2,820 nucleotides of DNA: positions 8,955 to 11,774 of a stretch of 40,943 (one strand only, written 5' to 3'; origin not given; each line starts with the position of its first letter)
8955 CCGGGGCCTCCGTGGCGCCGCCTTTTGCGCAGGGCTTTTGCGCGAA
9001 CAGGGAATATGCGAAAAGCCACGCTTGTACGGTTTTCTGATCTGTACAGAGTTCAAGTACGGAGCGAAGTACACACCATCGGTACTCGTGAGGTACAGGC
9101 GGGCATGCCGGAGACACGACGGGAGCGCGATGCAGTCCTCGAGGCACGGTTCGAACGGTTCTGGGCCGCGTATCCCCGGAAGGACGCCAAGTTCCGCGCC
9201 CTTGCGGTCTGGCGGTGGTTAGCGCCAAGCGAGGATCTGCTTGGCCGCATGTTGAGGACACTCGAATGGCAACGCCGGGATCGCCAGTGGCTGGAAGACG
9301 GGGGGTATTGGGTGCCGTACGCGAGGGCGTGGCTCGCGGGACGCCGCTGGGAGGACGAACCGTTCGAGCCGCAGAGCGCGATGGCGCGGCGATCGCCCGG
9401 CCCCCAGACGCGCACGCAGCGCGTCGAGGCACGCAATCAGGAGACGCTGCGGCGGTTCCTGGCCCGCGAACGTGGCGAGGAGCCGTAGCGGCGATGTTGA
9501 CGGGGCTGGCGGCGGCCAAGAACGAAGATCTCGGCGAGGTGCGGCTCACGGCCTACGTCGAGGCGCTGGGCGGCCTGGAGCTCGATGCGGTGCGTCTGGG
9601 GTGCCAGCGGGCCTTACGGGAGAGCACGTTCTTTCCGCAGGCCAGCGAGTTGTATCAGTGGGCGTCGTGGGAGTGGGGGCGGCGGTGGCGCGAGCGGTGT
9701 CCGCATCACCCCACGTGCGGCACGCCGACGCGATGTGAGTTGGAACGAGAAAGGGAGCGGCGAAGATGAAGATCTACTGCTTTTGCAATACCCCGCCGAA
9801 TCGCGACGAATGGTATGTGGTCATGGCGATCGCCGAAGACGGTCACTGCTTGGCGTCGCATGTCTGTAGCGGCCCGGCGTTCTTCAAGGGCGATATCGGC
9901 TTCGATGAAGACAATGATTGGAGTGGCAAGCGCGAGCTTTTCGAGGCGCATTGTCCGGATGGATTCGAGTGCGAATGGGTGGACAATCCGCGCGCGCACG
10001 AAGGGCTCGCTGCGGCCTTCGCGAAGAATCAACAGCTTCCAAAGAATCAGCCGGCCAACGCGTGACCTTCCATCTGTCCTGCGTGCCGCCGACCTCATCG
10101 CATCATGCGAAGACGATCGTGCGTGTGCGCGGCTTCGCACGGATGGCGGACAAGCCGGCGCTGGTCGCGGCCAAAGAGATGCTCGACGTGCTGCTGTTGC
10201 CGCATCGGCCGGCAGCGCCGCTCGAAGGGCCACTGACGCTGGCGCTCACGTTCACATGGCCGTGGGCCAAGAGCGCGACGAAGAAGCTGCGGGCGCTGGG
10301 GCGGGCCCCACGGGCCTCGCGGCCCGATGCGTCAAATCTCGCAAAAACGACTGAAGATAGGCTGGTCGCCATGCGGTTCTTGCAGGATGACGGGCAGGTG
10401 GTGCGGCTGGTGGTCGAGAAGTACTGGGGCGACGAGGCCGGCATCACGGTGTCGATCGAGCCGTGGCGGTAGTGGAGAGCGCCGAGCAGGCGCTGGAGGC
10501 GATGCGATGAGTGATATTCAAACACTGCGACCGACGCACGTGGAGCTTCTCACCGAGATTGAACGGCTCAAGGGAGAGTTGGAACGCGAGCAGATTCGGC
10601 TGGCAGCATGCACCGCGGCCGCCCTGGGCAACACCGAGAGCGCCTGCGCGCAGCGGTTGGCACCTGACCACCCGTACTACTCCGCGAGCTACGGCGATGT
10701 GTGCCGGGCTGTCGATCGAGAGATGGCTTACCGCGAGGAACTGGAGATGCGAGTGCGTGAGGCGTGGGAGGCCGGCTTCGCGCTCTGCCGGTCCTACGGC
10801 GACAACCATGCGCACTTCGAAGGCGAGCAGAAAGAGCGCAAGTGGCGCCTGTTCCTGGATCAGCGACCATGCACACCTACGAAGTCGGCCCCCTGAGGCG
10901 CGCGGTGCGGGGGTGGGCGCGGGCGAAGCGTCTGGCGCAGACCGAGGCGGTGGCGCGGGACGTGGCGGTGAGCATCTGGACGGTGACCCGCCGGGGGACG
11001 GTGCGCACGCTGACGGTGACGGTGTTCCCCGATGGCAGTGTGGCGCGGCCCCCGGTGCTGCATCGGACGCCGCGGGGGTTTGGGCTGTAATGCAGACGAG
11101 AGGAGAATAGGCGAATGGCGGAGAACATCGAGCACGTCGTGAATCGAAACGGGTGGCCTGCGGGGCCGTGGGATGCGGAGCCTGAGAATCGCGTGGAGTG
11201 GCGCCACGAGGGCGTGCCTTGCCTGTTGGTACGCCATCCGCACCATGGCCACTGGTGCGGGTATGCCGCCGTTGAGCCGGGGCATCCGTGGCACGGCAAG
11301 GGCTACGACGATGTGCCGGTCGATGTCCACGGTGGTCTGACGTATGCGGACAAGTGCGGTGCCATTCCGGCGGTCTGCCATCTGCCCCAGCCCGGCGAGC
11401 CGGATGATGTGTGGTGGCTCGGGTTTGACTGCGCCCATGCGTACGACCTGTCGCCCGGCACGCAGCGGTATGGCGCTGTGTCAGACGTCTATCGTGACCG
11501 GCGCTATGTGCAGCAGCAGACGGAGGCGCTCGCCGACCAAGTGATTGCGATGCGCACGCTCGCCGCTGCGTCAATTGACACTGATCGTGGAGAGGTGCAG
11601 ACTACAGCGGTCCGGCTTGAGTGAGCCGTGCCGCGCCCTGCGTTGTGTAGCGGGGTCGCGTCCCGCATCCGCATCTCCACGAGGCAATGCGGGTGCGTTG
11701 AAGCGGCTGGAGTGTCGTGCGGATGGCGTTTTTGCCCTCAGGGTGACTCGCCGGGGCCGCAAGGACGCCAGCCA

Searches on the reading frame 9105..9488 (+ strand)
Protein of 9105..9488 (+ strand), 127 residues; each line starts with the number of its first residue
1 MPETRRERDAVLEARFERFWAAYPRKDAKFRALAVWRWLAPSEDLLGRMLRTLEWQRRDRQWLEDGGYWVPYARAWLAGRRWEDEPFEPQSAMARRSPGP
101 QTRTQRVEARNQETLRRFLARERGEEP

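Call 13: search_protein_families(library=pfam, proteins=[window:9105-9488:+], max_evalue=0.01)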
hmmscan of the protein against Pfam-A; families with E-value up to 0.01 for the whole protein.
window:9105-9488:+ (127 aa): 0 families

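Call 14: search_protein_families(library=phrogs, proteins=[window:9105-9488:+], max_evalue=0.01)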
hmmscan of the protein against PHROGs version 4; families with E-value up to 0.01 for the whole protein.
window:9105-9488:+ (127 aa): 5 families
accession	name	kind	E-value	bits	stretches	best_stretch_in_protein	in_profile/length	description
phrog_9474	-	DNA, RNA and nucleotide metabolism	2.5e-16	61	1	12-121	175-281/288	replication initiation protein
phrog_9327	-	DNA, RNA and nucleotide metabolism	2.6e-12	48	1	5-109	163-266/276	primosomal protein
phrog_270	-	DNA, RNA and nucleotide metabolism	1e-11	45.8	1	5-103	168-275/383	replication initiation protein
phrog_1347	-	unknown function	5.4e-07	29.7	1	13-96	274-349/417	-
phrog_16304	-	unknown function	0.0023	18.8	1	13-94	144-233/244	-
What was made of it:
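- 9105..9488 (+): Replication gene: only the C-terminal domain of phage initiator / primosomal protein I families. PHROG 9474, 9327 and 270 match only their C-terminal halves (call 14).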

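Call 15: find_related_loci(query=window:9105-9488:+, collection=viral_contigs, flank=4000)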
Query window:9105-9488:+ (127 aa) in viral_contigs; peptide patterns used: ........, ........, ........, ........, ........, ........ (x = any residue, [..] = any of these).
6 stretches matched a pattern; 1 encode a relative of the query (tblastn E <= 1e-3); 1 distinct loci.
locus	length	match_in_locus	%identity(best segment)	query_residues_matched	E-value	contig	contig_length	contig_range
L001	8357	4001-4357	46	1-121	2e-27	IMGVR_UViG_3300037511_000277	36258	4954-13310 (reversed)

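Call 20: find_homologous_proteins(query=window:9105-9488:+)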
Query window:9105-9488:+ (127 aa): 23 proteins with E <= 0.001 among 66 candidates.
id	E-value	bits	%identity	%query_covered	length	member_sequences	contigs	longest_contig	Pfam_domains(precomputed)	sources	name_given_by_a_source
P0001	1.0e-76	273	100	100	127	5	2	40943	-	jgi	jgi:hypothetical protein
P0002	1.0e-37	147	63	98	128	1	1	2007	-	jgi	jgi:hypothetical protein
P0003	1.3e-37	147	67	88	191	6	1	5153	-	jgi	jgi:hypothetical protein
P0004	7.0e-36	141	62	100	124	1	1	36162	-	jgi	jgi:hypothetical protein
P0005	3.0e-35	139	60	100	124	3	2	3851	-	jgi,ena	-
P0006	3.9e-34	135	58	99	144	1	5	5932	-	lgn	-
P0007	3.2e-30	123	60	87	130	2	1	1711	-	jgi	jgi:hypothetical protein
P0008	7.7e-26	108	58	87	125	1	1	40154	-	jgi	jgi:hypothetical protein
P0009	7.6e-16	76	48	66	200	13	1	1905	PF19808.5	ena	-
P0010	1.0e-15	76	45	66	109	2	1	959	-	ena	-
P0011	1.6e-15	75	45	74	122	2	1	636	-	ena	-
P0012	2.2e-15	75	46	66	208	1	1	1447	PF19808.5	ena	-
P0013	3.1e-14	71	47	64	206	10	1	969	PF19808.5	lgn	-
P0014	1.5e-13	69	46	63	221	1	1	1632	PF19808.5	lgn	-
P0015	2.1e-13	68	49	58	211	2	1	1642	-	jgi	jgi:hypothetical protein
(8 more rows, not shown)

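Call 21: find_encoding_contigs(protein=P0004, flank=4000, max_places=4)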
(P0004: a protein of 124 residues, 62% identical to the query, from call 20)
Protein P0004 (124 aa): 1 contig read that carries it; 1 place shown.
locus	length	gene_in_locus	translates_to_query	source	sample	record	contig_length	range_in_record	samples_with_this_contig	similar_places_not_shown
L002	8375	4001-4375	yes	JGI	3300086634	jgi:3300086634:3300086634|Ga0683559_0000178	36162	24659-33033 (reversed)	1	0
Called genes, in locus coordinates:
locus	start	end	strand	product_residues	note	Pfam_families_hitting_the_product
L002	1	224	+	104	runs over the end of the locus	-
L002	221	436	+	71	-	-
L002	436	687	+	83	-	-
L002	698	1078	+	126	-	PF05014:Nuc_deoxyrib_tr (weak)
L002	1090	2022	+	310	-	PF03837:RecT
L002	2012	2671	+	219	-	PF10108:DNA_pol_B_exo2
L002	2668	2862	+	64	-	-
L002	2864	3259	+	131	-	-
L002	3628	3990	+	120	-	-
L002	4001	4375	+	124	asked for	-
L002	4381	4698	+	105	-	-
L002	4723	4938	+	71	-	-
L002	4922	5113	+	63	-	-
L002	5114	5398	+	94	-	-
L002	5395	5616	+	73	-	-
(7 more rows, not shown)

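Call 22: find_encoding_contigs(protein=P0008, flank=4000, max_places=4)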
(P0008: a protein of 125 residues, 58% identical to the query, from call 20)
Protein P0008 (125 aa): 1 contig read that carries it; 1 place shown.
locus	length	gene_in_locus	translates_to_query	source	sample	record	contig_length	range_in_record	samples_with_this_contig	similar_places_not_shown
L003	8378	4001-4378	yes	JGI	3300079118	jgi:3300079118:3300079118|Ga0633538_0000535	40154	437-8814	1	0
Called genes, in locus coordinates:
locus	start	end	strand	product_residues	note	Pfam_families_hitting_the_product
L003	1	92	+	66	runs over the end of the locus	-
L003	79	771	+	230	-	-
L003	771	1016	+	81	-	-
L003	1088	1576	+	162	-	-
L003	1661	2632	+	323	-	PF03837:RecT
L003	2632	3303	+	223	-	PF10108:DNA_pol_B_exo2 (weak)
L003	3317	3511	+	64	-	-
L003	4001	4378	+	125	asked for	-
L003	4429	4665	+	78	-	-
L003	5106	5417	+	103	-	-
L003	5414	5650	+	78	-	-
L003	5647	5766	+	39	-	-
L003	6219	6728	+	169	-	-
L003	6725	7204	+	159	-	-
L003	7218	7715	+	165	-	-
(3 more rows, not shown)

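Call 23: find_encoding_contigs(protein=P0006, flank=4000, max_places=6)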
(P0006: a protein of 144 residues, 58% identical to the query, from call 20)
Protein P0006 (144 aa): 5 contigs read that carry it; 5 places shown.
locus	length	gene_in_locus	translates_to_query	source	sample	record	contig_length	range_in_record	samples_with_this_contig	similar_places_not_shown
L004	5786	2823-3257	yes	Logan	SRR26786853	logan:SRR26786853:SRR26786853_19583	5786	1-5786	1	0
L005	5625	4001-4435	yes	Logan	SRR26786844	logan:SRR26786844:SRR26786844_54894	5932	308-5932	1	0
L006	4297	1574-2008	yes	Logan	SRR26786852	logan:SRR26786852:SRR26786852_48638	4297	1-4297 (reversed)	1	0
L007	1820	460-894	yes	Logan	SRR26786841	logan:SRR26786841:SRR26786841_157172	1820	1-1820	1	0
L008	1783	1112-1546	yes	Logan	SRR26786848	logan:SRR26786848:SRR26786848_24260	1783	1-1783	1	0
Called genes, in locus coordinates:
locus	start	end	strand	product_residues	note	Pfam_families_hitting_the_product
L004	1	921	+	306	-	?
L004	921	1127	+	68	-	-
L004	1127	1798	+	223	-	PF10108:DNA_pol_B_exo2 (faint)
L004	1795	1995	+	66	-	-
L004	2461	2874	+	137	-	PF24746:DUF7694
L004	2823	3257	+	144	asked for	-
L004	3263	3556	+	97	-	-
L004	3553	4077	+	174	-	-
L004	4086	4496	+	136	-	PF05866:RusA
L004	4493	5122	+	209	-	-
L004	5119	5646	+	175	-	-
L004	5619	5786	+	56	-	?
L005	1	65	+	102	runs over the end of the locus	-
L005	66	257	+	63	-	-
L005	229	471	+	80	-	-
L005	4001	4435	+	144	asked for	-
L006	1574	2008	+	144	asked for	-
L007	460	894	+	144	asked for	-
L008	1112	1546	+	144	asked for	-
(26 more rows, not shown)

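Call 24: find_encoding_contigs(protein=P0003, flank=4000, max_places=4)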
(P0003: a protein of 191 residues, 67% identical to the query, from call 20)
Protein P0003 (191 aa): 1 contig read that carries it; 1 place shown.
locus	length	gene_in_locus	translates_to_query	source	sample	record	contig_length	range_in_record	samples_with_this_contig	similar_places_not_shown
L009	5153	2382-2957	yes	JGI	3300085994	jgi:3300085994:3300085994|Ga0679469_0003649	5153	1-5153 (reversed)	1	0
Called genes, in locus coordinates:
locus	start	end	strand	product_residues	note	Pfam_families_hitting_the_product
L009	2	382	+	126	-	?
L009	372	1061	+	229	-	PF10108:DNA_pol_B_exo2 (weak)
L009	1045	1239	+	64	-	-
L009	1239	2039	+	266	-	PF00145:DNA_methylase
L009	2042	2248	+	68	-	-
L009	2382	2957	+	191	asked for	-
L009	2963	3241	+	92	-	-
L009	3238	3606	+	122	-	-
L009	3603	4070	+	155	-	PF05866:RusA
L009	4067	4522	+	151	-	-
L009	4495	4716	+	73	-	-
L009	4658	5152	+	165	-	?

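Call 28: find_related_loci(query=A2, collection=metagenome_contigs, flank=3500)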
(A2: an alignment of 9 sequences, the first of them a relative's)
Query A2 (127 aa) in metagenome_contigs; peptide patterns used: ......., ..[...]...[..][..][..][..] (x = any residue, [..] = any of these).
188 stretches matched a pattern; 7 encode a relative of the query (tblastn E <= 1e-3); 7 distinct loci.
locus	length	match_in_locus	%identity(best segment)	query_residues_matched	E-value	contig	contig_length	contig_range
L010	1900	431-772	62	16-127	7e-41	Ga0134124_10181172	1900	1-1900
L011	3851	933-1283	57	1-120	7e-37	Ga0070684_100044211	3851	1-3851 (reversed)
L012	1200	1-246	76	46-127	1e-37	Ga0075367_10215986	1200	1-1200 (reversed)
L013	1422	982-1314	57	16-120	2e-34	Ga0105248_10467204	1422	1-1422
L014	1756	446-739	47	5-98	1e-24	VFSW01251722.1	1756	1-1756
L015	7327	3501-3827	39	2-115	1e-18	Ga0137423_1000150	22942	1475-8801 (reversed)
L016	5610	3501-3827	39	2-115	1e-18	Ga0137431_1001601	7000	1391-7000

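Call 29: find_related_loci(query=A2, collection=genome_contigs, flank=3500)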
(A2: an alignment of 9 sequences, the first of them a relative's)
Query A2 (127 aa) in genome_contigs; peptide patterns used: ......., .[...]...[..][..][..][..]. (x = any residue, [..] = any of these).
84 stretches matched a pattern; 2 encode a relative of the query (tblastn E <= 1e-3); 2 distinct loci.
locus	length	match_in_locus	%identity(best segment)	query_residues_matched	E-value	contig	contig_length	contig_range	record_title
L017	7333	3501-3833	43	16-125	2e-22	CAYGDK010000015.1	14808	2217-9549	MAG TPA_asm: uncultured Candidatus Saccharibacteria bacterium isolate ERP113451_co1_246 genome assembly, contig: NODE_47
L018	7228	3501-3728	39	16-91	1e-16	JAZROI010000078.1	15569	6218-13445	MAG: Acutalibacteraceae bacterium isolate T1900045392_YK20190082.MAGScoT_cleanbin_000045 SGB_6941_k141_326001, whole gen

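Call 30: find_related_loci(query=A2, collection=viral_contigs, flank=3500)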
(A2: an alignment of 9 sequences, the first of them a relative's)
Query A2 (127 aa) in viral_contigs; peptide patterns used: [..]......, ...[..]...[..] (x = any residue, [..] = any of these).
298 stretches matched a pattern; 149 encode a relative of the query (tblastn E <= 1e-3); the best 80 are kept; 80 distinct loci.
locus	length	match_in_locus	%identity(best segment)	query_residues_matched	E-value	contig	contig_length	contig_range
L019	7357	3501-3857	46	1-121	1e-25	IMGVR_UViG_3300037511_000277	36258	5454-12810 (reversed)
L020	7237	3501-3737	52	16-94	6e-24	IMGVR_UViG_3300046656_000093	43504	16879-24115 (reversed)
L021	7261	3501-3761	51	5-90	2e-21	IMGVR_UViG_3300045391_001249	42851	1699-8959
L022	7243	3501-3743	43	6-86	3e-20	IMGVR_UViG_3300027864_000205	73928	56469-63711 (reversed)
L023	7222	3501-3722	50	13-86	7e-20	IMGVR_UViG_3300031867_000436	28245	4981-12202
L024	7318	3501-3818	38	4-108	1e-19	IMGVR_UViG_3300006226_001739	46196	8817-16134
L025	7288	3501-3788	43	15-107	1e-19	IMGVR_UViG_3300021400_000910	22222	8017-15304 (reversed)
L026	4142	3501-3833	45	16-124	2e-19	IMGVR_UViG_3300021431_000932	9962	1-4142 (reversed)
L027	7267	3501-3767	41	10-111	1e-18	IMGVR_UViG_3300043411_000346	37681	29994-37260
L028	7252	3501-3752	43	11-96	3e-18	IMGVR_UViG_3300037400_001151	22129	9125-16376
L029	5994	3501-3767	48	8-95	1e-18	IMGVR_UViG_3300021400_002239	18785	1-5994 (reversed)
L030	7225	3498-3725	47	15-92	1e-17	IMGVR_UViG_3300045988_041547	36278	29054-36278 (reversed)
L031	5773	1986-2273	36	11-106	2e-17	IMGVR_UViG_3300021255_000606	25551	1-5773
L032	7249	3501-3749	41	16-103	3e-17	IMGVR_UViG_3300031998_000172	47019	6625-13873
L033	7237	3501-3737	44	8-86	4e-17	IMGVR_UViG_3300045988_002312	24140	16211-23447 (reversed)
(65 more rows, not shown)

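Call 41: find_encoding_contigs(protein=P0002, flank=4000, max_places=4)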
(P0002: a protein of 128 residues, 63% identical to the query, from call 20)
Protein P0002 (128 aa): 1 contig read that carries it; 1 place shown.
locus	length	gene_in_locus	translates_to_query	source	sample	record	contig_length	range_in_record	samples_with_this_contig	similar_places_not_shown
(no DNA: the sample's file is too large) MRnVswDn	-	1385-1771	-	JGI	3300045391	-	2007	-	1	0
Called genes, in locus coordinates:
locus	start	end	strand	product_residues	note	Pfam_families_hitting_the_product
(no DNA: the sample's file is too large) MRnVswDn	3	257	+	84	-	?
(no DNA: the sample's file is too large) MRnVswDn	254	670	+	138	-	PF24240:DUF7448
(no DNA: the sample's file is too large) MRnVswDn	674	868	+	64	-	-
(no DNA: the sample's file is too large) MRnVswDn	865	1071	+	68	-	-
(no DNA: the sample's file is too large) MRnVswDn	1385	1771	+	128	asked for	-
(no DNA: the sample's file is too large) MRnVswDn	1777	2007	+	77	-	?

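Call 42: find_encoding_contigs(protein=P0007, flank=4000, max_places=4)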
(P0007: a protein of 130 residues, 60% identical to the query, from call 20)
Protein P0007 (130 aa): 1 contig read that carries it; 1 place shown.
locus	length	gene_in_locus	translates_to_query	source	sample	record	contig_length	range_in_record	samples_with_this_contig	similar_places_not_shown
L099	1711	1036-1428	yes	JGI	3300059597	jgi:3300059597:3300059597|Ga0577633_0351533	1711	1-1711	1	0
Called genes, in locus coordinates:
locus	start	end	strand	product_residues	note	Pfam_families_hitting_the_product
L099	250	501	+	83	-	-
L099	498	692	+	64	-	-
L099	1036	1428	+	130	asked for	-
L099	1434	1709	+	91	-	?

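Call 43: find_encoding_contigs(protein=P0001, flank=2000, max_places=4)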
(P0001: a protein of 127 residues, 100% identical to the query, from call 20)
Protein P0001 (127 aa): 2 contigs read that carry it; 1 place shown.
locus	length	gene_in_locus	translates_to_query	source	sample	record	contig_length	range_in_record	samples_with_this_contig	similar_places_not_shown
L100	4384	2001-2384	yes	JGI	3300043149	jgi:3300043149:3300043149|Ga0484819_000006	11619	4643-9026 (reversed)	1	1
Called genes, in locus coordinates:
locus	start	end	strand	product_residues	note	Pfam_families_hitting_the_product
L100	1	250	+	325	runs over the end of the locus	PF03837:RecT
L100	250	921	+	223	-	PF10108:DNA_pol_B_exo2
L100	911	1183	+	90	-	-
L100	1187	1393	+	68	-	-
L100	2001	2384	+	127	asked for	-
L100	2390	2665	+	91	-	-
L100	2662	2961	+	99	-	-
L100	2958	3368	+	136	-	PF05866:RusA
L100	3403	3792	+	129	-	-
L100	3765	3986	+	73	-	-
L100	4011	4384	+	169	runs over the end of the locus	-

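Call 72: search_dna_similar(query=window:9105-9488:+, collection=phages, mode=protein, max_evalue=0.00001, max_rows=15)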
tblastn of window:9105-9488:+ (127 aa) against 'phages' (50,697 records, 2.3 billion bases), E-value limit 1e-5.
Records with a match: 57; places in all: 57; records where one place covers at least 80% of the query: 15.
Best place of each record, by identity: <60% 57.
By first word of the organism name: Pseudomonas 33; Xanthomonas 11; Bacteriophage 6; Faecalibacterium 2; Arthrobacter 1; Phage 1; Xylella 1; Flavonifractor 1; Methylophilaceae 1.
By host as written in the record: - 17; Pseudomonas aeruginosa 15; Xanthomonas albilineans CFBP2523 6; Pseudomonas syringae pv. actinidiae K7#8 2; Faecalibacterium prausnitzii 2; Pseudomonas aeruginosa PAO1 2; Pseudomonas aeruginosa ST773 (NDM-1-producing) 2; Pseudomonas aeruginosa PACL 2; and 9 more.
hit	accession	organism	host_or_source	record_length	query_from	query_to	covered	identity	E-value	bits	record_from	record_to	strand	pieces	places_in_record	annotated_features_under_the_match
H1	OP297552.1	Arthrobacter phage Renna12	Arthrobacter globiformis B-2979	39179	13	122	87%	35.4%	1e-6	51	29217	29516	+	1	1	45: helix-turn-helix DNA binding domain protein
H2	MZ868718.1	Pseudomonas phage psageK9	Pseudomonas syringae pv. actinidiae K7#8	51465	13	111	78%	34.3%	1e-10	63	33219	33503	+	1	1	hypothetical protein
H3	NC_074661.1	Pseudomonas phage psageK9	Pseudomonas syringae pv. actinidiae K7#8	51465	13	111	78%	34.3%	1e-10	63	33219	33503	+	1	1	hypothetical protein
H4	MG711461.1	Faecalibacterium phage FP_Lagaffe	Faecalibacterium prausnitzii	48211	13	124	88%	30.1%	7e-10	61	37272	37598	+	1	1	hypothetical protein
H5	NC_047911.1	Faecalibacterium phage FP_Lagaffe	Faecalibacterium prausnitzii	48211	13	124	88%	30.1%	7e-10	61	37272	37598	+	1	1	replication initiation protein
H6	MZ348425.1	Pseudomonas phage psageB2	soil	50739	16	111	76%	34.4%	1e-10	62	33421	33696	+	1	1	putative primosomal protein I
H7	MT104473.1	Pseudomonas phage MR13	-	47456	16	111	76%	34.4%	4e-10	61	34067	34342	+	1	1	putative antirepressor protein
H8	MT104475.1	Pseudomonas phage MR15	-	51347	16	111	76%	34.4%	4e-10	61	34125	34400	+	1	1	putative antirepressor protein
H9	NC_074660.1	Pseudomonas phage MR15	-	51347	16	111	76%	34.4%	4e-10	61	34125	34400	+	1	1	putative antirepressor protein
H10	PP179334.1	Pseudomonas phage Aurca01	Pseudomonas syringae CC1557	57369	16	111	76%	34.4%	5e-10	61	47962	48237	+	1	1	hypothetical protein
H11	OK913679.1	Xanthomonas phage JUN5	Grand Junction Colorado WWTP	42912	15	120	83%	30.8%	2e-7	54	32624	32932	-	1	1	primosomal protein I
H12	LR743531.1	Xanthomonas phage Tenjo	Phage obtained from sewage water ...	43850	15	120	83%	29.9%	1e-6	51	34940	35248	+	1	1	Primosomal protein I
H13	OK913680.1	Xanthomonas phage MET23-P3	Metropolitan WWTP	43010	15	120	83%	29.9%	1e-6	51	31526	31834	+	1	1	primosomal protein I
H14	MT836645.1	Bacteriophage sp.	human fecal samples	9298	10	98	70%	34.8%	4e-11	64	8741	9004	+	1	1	record has no annotation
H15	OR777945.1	Phage nd4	-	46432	10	98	70%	34.8%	4e-11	64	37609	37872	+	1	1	hypothetical protein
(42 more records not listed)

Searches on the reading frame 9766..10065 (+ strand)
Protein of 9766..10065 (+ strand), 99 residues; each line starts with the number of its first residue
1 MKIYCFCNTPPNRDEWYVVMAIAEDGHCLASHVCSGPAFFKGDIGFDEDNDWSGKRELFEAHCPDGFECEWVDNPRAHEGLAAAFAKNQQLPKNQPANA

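Call 13: search_protein_families(library=pfam, proteins=[window:9766-10065:+], max_evalue=0.01)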
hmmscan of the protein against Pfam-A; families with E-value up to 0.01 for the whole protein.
window:9766-10065:+ (99 aa): 0 families

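Call 14: search_protein_families(library=phrogs, proteins=[window:9766-10065:+], max_evalue=0.01)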
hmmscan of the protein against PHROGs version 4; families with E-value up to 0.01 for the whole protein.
window:9766-10065:+ (99 aa): 1 family
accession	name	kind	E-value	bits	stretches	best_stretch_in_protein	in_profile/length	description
phrog_24023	-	unknown function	7.2e-09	36.8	1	3-90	39-125/131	-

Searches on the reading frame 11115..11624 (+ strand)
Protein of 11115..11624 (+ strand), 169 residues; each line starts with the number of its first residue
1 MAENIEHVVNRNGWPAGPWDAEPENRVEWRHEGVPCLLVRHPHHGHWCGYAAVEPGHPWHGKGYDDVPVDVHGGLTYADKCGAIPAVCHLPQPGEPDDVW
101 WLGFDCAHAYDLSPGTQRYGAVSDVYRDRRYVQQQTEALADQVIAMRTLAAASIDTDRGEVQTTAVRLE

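Call 13: search_protein_families(library=pfam, proteins=[window:11115-11624:+], max_evalue=0.01)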
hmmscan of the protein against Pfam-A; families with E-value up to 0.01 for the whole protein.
window:11115-11624:+ (169 aa): 0 families

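Call 14: search_protein_families(library=phrogs, proteins=[window:11115-11624:+], max_evalue=0.01)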
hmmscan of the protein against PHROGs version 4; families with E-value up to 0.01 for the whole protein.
window:11115-11624:+ (169 aa): 2 families
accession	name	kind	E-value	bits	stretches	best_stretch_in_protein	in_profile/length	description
phrog_2164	-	unknown function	3.7e-32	112.2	1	24-149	21-131/135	-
phrog_28554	-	other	5.2e-05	24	0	30-82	28-77/236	MazG-like pyrophosphatase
